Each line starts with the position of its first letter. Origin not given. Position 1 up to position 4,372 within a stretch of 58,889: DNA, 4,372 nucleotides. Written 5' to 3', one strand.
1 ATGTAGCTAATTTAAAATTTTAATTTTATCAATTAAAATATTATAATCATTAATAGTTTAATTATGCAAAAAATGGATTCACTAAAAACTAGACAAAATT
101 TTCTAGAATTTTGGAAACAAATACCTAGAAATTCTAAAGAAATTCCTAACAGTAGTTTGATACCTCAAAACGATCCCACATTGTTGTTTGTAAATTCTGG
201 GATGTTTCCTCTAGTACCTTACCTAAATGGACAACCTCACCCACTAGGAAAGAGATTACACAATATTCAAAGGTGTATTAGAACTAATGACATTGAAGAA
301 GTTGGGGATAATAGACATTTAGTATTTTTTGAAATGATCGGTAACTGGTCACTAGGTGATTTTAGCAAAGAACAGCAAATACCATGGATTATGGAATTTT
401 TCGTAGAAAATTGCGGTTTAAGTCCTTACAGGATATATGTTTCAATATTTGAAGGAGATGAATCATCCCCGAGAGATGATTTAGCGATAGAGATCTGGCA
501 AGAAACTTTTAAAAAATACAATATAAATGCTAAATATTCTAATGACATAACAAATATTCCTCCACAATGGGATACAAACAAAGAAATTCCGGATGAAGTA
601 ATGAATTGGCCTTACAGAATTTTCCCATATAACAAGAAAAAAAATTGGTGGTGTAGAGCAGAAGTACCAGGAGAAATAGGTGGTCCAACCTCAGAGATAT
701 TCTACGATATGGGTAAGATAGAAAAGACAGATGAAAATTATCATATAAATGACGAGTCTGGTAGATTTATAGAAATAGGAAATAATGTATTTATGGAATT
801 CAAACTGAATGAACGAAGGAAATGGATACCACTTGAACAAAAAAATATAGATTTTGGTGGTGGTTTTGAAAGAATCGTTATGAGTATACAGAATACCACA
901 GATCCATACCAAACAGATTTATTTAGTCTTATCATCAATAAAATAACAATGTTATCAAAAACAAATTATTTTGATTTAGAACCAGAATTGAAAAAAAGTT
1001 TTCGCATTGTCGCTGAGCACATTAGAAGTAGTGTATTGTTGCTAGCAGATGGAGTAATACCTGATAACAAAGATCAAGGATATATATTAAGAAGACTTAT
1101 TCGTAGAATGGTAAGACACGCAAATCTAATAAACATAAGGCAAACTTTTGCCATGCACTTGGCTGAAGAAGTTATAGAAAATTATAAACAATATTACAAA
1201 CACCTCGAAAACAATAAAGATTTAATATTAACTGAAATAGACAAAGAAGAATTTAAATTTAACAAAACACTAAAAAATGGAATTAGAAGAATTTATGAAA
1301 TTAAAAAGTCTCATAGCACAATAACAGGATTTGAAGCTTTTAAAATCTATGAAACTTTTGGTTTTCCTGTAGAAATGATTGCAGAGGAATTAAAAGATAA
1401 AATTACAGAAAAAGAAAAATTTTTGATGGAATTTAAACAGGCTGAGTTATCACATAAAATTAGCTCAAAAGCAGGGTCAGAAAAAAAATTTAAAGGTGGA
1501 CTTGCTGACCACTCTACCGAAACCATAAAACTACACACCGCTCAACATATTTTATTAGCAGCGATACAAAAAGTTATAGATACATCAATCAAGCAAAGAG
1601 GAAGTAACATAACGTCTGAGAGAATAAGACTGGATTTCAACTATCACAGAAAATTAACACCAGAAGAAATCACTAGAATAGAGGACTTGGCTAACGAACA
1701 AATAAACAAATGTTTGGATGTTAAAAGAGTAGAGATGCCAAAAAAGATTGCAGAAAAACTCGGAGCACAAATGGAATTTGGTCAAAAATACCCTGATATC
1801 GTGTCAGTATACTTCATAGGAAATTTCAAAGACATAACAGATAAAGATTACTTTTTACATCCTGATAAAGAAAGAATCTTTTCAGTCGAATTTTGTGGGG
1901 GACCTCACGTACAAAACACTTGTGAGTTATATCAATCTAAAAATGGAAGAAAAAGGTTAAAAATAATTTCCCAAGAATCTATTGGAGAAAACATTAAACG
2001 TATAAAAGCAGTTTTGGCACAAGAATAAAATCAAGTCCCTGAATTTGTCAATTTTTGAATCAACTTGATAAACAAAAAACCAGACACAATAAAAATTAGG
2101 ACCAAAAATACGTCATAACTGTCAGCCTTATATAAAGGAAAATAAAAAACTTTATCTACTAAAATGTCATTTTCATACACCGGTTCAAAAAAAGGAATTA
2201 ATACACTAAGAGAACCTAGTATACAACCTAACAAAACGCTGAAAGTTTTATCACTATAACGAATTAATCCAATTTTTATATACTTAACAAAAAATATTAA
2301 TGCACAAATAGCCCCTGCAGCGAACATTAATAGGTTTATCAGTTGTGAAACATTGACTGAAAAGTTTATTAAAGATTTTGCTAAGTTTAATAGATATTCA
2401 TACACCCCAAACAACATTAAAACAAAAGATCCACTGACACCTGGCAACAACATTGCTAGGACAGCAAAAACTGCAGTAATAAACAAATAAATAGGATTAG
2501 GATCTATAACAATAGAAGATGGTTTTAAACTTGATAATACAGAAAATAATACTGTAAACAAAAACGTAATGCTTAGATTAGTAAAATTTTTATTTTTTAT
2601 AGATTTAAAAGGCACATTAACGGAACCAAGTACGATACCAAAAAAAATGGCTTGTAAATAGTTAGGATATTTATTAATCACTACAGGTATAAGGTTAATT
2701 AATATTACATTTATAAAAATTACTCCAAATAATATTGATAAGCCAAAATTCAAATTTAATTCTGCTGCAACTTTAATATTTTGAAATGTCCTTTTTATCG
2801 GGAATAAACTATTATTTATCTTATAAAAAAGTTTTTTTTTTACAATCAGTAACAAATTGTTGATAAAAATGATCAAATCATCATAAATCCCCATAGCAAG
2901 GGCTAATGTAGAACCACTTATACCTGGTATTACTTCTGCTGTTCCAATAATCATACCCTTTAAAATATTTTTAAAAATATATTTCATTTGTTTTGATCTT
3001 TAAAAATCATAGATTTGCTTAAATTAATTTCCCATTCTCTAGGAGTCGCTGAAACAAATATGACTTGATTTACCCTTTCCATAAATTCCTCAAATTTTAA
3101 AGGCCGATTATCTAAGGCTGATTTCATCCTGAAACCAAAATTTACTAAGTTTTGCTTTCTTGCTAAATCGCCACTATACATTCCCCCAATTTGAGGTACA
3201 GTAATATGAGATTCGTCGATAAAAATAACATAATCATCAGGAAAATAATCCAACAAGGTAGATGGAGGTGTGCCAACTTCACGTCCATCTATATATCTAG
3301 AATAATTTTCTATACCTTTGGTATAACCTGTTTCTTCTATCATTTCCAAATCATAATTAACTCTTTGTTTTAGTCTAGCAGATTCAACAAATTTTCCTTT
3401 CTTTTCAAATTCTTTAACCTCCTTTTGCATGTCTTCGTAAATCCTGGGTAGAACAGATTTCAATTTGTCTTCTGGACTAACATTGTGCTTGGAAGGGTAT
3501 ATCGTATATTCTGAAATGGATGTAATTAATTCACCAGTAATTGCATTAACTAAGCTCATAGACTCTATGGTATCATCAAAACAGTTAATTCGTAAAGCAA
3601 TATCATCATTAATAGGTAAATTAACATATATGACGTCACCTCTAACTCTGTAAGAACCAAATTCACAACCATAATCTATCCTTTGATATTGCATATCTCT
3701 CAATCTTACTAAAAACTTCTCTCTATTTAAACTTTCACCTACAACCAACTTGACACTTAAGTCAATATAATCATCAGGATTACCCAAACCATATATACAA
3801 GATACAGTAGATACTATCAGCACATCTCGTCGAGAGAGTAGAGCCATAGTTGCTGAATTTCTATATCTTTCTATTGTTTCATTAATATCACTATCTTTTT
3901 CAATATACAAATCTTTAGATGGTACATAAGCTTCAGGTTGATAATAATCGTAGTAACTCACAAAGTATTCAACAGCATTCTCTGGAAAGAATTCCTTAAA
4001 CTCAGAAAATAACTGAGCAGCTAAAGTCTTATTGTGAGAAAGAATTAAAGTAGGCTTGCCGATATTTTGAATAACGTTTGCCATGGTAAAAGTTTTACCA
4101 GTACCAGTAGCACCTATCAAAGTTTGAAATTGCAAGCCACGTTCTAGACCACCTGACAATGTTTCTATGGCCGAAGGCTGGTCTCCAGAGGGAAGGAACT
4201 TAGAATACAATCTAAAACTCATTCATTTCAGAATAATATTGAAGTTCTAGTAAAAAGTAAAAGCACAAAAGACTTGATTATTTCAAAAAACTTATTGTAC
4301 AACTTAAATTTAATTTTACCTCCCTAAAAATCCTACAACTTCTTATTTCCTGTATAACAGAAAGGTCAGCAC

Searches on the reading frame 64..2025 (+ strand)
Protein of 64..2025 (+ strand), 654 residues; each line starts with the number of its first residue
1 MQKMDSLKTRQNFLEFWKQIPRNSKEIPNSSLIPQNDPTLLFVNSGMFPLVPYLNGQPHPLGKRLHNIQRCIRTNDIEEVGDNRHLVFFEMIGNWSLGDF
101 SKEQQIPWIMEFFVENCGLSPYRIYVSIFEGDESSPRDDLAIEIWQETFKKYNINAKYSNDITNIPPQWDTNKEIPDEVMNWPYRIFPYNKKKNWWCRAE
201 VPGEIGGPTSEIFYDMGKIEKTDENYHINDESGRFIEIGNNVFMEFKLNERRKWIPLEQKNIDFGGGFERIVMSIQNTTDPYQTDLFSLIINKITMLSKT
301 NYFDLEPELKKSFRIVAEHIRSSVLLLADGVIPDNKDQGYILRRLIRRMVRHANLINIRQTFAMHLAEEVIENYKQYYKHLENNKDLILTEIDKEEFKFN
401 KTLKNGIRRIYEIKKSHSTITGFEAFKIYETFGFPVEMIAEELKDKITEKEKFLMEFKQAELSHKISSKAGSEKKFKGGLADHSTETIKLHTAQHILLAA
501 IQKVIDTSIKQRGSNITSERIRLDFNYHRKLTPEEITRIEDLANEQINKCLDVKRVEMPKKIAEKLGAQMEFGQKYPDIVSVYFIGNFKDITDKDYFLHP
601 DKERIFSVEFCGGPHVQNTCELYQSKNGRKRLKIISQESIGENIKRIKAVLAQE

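Call 19: search_protein_families(library=pfam, proteins=[window:64-2025:+], max_evalue=0.001)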
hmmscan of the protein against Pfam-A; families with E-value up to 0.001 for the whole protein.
window:64-2025:+ (654 aa): 2 families
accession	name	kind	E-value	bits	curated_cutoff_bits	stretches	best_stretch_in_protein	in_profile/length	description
PF01411.24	tRNA-synt_2c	-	1.6e-105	354.2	30.3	1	9-476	2-436/552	tRNA synthetases class II (A)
PF07973.19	tRNA_SAD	-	3e-08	33.9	24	1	580-647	1-43/44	Threonyl and Alanyl tRNA synthetase second additional domain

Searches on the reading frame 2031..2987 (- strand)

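Call 19: search_protein_families(library=pfam, proteins=[window:2031-2987:-], max_evalue=0.001)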
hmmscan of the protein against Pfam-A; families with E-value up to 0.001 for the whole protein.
window:2031-2987:- (318 aa): 1 family
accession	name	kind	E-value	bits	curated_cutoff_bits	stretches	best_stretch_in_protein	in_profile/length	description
PF04018.18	VCA0040-like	-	2.4e-46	158.7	26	1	14-268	1-233/246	Undecaprenyl phosphate translocase-like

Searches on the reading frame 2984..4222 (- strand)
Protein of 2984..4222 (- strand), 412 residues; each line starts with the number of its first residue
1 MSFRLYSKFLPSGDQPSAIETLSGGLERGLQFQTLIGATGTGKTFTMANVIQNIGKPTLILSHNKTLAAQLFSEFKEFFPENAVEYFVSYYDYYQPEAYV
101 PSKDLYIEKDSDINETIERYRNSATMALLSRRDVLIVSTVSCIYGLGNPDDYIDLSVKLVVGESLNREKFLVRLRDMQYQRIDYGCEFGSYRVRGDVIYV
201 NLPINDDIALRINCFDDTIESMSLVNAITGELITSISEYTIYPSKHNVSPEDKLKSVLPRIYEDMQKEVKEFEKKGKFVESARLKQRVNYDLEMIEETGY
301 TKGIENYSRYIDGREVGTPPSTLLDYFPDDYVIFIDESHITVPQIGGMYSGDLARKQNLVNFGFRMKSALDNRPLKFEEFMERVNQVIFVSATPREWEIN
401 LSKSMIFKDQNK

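Call 19: search_protein_families(library=pfam, proteins=[window:2984-4222:-], max_evalue=0.001)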
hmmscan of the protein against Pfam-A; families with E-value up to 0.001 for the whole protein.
window:2984-4222:- (412 aa): 3 families
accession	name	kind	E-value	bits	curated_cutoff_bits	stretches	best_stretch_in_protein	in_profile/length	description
PF17757.6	UvrB_inter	-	4.4e-22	78.4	22.9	1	157-246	1-90/91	UvrB interaction domain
PF04851.21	ResIII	-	6e-11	43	22.5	1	14-90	7-84/164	Type III restriction enzyme, res subunit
PF00270.35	DEAD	-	2.2e-05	24.7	26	1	35-83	19-73/167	DEAD/DEAH box helicase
